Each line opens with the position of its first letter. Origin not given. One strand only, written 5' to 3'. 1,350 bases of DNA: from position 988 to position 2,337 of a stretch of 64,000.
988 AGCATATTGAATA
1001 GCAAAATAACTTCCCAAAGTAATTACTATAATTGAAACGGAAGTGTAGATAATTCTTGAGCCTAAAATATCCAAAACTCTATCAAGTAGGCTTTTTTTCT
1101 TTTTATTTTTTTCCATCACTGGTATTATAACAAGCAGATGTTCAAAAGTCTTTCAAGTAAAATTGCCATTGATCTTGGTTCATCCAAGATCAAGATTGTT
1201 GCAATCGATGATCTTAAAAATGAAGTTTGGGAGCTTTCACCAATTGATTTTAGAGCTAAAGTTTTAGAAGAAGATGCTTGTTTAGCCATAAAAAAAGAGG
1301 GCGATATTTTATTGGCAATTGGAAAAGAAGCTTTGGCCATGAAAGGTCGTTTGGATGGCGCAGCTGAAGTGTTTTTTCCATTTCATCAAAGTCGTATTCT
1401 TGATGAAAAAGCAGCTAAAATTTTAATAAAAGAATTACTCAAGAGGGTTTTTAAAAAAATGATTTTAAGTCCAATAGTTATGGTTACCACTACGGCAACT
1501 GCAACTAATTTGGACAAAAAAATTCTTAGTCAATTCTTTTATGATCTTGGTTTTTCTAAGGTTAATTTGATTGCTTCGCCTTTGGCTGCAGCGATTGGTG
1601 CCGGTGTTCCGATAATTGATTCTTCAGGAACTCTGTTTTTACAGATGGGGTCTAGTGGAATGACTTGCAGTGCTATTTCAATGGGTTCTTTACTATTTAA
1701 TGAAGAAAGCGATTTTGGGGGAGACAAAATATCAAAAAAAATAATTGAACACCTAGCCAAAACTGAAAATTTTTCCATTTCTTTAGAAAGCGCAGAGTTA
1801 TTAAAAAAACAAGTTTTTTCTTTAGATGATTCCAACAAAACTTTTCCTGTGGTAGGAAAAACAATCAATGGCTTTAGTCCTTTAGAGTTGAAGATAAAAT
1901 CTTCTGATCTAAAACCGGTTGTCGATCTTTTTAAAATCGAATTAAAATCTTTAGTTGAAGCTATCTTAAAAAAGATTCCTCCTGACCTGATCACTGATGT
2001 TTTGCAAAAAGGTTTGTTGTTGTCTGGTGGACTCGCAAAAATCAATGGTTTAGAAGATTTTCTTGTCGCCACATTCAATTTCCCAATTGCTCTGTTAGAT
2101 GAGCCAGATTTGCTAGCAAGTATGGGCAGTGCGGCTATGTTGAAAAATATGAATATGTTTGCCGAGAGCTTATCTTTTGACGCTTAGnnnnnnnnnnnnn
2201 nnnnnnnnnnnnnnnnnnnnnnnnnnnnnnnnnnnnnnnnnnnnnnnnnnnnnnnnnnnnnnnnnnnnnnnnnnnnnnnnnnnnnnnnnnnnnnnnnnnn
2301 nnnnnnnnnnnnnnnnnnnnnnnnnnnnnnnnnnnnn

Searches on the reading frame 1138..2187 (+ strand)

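Call 38: search_protein_families(library=pfam, proteins=[window:1138-2187:+], max_evalue=0.0001)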
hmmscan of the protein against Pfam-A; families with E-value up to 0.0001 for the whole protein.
window:1138-2187:+ (349 aa): 3 families
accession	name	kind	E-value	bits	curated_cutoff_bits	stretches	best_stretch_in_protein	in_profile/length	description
PF06723.19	MreB_Mbl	-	3e-50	171.4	27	1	39-341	20-325/327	MreB/Mbl protein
PF11104.14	PilM_2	-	1.2e-05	24.9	27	0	168-225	185-236/340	Type IV pilus assembly protein PilM;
PF14450.12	FtsA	-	2.6e-05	25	31.8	0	168-318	3-108/127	Cell division protein FtsA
